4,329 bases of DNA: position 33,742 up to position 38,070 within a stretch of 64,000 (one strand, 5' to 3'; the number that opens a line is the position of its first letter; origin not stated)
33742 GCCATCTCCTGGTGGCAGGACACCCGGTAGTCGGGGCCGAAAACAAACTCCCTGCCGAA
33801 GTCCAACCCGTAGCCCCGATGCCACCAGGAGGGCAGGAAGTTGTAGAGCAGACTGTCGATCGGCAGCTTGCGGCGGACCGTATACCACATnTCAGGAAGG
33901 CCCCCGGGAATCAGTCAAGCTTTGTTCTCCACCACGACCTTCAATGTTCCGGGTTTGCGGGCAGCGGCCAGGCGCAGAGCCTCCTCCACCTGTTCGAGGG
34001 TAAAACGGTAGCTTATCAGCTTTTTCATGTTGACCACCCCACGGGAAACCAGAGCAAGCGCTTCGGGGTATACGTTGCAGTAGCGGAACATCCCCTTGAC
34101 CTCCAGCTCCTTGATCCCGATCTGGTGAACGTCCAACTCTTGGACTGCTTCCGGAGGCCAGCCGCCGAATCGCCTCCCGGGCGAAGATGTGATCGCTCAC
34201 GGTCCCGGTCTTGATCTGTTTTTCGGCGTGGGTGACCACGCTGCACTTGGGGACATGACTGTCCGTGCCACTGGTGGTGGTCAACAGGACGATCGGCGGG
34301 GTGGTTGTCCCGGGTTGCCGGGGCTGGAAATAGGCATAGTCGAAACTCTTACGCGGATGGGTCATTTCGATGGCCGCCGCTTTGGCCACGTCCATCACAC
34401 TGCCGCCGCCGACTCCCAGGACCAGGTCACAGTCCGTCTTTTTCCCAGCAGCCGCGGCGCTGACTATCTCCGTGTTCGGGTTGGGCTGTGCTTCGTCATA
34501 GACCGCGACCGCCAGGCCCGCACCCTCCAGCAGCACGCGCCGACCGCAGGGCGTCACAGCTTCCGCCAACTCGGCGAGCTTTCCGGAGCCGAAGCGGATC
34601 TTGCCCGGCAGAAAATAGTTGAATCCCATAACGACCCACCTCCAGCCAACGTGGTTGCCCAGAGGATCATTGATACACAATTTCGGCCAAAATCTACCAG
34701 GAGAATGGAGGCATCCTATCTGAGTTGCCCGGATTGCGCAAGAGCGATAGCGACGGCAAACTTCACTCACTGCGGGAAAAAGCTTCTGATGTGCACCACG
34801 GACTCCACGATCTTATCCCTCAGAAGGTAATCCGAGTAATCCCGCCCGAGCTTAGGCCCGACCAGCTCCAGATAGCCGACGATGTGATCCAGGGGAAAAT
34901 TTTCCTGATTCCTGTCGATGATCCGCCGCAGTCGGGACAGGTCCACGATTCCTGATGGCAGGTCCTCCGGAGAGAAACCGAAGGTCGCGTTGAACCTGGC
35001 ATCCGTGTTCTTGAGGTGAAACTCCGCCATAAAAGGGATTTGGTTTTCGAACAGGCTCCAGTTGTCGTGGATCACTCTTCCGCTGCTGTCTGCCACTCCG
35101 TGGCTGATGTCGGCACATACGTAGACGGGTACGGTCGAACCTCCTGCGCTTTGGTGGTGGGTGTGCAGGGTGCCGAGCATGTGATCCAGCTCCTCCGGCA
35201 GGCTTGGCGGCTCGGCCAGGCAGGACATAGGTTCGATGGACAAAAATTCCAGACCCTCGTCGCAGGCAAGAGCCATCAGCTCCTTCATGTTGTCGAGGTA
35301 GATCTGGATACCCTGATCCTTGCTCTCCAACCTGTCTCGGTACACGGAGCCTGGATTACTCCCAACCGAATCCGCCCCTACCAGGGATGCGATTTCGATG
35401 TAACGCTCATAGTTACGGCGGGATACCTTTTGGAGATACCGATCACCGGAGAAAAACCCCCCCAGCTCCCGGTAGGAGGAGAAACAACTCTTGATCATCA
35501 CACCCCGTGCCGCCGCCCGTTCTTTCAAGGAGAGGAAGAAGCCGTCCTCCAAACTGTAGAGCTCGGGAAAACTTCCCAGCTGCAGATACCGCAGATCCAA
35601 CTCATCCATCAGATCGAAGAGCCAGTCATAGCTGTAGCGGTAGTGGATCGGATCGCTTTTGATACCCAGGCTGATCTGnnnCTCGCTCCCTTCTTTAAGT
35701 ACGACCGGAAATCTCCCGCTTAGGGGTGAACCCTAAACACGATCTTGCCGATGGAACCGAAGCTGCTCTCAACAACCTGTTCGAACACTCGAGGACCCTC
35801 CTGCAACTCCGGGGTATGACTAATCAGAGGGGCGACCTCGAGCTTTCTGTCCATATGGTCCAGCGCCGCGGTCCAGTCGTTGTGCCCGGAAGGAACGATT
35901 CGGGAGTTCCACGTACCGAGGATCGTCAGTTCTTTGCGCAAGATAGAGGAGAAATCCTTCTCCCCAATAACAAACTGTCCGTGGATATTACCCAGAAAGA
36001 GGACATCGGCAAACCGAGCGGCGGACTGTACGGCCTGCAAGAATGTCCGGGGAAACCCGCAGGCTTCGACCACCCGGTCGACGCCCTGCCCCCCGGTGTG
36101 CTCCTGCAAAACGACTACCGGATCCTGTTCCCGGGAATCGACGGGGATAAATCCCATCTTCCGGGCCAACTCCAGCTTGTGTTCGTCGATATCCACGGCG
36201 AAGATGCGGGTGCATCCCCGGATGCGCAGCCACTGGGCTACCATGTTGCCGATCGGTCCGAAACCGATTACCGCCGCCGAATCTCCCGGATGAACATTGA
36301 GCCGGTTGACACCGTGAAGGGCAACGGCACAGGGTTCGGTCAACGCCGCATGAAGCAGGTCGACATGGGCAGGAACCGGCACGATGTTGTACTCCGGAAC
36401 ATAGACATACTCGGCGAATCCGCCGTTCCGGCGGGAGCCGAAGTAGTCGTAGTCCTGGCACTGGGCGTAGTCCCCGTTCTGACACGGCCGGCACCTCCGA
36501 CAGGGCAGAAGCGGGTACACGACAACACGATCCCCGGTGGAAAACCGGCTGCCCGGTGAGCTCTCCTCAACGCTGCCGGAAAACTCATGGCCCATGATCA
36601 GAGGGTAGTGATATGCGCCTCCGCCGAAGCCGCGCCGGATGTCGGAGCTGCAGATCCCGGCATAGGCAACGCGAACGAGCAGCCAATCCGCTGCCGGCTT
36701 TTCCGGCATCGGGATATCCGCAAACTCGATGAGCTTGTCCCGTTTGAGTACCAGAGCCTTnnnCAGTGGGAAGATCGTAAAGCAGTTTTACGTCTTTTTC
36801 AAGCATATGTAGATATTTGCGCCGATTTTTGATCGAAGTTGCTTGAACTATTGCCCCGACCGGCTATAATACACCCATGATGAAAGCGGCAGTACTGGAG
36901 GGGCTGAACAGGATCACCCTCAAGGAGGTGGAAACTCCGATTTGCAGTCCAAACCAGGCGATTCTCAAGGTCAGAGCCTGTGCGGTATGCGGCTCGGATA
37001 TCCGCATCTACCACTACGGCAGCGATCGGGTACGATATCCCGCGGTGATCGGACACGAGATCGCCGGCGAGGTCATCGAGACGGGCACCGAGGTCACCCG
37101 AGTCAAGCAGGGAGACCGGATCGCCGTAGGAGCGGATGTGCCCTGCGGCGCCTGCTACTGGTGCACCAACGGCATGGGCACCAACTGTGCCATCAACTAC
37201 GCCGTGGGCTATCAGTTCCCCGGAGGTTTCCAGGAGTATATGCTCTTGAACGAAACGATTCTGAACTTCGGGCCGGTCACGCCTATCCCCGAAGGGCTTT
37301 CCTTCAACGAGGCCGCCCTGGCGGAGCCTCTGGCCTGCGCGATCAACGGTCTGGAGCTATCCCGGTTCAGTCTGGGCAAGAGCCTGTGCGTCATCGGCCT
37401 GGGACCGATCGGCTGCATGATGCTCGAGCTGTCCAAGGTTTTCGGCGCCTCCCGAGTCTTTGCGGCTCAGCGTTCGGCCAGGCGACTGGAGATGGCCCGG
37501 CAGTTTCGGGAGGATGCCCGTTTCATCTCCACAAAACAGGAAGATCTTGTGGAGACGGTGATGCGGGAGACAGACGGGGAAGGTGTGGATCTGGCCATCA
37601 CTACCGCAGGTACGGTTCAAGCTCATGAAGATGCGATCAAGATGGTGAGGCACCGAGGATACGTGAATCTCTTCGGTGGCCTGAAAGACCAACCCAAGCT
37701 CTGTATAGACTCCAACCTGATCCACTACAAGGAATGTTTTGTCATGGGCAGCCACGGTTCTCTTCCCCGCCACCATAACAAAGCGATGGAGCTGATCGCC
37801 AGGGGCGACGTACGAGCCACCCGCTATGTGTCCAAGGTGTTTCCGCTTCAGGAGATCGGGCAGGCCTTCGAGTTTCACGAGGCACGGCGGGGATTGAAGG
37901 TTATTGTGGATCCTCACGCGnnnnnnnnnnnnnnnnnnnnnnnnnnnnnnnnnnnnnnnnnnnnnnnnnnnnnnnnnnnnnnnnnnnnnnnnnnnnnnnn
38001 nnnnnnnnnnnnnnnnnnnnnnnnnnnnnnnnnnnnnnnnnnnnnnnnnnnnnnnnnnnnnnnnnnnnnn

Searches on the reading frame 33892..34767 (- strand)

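Call 12: search_protein_families(library=ncbifam, proteins=[window:33892-34767:-], max_evalue=0.01)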
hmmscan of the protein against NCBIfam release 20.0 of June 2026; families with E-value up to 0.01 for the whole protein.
window:33892-34767:- (291 aa): 18 families
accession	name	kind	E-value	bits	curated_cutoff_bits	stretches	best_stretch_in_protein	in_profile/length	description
NF053866.1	CholDhdGbsBBac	equivalog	2.7e-20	72.3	550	1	80-195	61-178/392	choline dehydrogenase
NF050025.1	SulfAcetaldRedSarD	equivalog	1.2e-19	70.5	700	1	80-200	54-173/385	sulfoacetaldehyde reductase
NF058672.1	4HyButDHCUPNE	equivalog_domain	1.8e-18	66.9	500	1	84-200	55-173/378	4-hydroxybutyrate dehydrogenase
NF041833.1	Fe_ADH_ErcA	equivalog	1.6e-17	63.7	550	1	79-195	53-168/382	alcohol dehydrogenase-like regulatory protein ErcA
TIGR02638.1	lactal_redase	equivalog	2.4e-14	52.9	523.15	1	79-194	52-168/379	lactaldehyde reductase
NF007911.0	PRK10624.1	equivalog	2.2e-12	46.6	537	1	79-193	53-168/382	lactaldehyde reductase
TIGR03405.1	Phn_Fe-ADH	equivalog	2.3e-12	46.4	423.7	1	87-200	52-170/355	iron-containing alcohol dehydrogenase PsrA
NF007363.0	PRK09860.1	equivalog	4.5e-12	45.8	581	1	80-194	55-168/383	L-threonine dehydrogenase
NF010378.0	PRK13805.1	equivalog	5.6e-11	41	951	1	82-187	510-625/872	bifunctional acetaldehyde-CoA/alcohol dehydrogenase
TIGR04266.1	NDMA_methanol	equivalog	4.6e-10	38.9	625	1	80-181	61-163/420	NDMA-dependent methanol dehydrogenase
NF011998.0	PRK15454.1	equivalog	8.2e-09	34.7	556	1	83-182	76-174/395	ethanolamine utilization ethanol dehydrogenase EutG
NF041822.1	daptide_DH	equivalog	3.3e-07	29.5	300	1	79-183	23-131/363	daptide-type RiPP biosynthesis dehydogenase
NF006941.0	PRK09423.1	subfamily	4.1e-06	25.9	336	1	97-138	69-110/367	glycerol dehydrogenase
NF011717.0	PRK15138.1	equivalog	5.2e-06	25.8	645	1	81-195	53-169/387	alcohol dehydrogenase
NF002022.0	PRK00843.1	equivalog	0.00019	20.6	413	1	100-136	75-111/350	NAD(P)-dependent glycerol-1-phosphate dehydrogenase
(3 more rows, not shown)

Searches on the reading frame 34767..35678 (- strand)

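Call 10: search_protein_families(library=pfam, proteins=[window:34767-35678:-], max_evalue=0.001)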
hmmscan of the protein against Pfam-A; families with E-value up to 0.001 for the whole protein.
window:34767-35678:- (303 aa): 1 family
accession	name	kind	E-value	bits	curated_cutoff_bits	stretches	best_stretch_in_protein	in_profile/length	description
PF01261.30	AP_endonuc_2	-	1.8e-08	34.8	31.1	1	49-257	31-219/249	Xylose isomerase-like TIM barrel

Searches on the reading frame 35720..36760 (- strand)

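Call 10: search_protein_families(library=pfam, proteins=[window:35720-36760:-], max_evalue=0.001)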
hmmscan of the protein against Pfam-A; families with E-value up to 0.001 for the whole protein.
window:35720-36760:- (346 aa): 3 families
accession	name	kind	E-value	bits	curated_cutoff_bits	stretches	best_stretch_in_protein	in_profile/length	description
PF08240.17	ADH_N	-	1.6e-28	99.4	23.5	1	24-130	2-103/104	Alcohol dehydrogenase GroES-like domain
PF00107.32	ADH_zinc_N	-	4e-23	82.2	31.8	1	169-304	1-128/129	Zinc-binding dehydrogenase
PF16912.11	Glu_dehyd_C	-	2.4e-08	34.2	34.9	1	153-327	26-199/211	Glucose dehydrogenase C-terminus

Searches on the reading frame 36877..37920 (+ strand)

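Call 10: search_protein_families(library=pfam, proteins=[window:36877-37920:+], max_evalue=0.001)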
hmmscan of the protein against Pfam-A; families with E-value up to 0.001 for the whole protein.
window:36877-37920:+ (348 aa): 4 families
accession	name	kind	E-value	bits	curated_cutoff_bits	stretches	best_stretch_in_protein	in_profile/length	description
PF08240.17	ADH_N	-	2.2e-26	92.6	23.5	1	25-127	2-97/104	Alcohol dehydrogenase GroES-like domain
PF00107.32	ADH_zinc_N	-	1.9e-19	70.3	31.8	1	177-308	1-128/129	Zinc-binding dehydrogenase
PF16912.11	Glu_dehyd_C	-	9.3e-08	32.2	34.9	1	168-344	32-209/211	Glucose dehydrogenase C-terminus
PF13602.12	ADH_zinc_N_2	-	5e-06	27.9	27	1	217-338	7-127/134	Zinc-binding dehydrogenase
